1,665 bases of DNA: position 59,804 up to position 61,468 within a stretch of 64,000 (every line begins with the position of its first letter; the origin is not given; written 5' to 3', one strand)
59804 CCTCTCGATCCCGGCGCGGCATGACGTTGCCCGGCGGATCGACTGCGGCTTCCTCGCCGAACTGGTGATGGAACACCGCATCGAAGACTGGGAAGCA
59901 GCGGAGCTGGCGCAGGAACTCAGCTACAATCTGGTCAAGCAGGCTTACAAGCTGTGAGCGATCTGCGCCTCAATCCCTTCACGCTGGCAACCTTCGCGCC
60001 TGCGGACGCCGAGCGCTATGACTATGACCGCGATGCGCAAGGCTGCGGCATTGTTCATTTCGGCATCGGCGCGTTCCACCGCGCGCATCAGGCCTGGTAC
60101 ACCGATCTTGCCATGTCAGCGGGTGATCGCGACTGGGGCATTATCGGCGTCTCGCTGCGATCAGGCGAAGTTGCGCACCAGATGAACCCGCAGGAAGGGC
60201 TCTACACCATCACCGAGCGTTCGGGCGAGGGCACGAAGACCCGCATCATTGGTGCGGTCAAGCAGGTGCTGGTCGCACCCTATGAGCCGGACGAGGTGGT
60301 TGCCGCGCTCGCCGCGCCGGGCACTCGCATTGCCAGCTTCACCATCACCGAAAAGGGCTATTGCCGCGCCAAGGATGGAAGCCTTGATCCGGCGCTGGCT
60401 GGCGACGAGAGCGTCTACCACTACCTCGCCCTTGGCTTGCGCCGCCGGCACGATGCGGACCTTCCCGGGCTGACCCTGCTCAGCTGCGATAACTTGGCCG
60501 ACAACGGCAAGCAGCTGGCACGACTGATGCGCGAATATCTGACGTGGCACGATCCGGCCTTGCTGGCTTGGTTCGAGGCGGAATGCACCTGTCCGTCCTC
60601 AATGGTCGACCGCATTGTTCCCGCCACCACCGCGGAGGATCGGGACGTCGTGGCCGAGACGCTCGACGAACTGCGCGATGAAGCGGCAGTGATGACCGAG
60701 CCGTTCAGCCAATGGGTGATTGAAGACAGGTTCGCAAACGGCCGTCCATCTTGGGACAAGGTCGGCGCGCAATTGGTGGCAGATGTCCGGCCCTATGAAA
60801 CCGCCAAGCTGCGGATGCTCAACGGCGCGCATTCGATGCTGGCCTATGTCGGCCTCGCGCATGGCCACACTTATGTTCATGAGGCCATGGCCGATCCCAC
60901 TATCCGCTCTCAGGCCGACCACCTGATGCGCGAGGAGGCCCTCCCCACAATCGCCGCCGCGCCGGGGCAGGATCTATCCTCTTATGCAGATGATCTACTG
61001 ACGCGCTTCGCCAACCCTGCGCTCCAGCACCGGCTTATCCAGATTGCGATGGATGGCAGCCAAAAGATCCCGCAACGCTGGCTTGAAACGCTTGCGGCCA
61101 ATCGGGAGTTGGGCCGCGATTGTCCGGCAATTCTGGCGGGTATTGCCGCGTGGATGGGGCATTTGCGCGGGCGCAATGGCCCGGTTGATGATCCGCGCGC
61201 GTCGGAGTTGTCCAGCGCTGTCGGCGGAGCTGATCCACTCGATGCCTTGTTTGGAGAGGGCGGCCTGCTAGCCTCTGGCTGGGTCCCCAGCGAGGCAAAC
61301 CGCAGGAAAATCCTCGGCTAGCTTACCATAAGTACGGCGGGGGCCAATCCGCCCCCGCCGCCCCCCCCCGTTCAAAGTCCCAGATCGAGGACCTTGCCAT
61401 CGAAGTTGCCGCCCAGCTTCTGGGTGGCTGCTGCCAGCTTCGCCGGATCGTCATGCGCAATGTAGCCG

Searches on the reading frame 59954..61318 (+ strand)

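Call 33: search_protein_families(library=pfam, proteins=[window:59954-61318:+], max_evalue=0.001)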
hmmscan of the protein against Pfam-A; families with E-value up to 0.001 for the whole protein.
window:59954-61318:+ (455 aa): 2 families
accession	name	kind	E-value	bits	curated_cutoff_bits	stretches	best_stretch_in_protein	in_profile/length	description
PF01232.29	Mannitol_dh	-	9e-44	150.3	27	1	32-269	2-199/199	Mannitol dehydrogenase Rossmann domain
PF08125.19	Mannitol_dh_C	-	5.1e-43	147.2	30.7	1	277-419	1-148/190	Mannitol dehydrogenase C-terminal domain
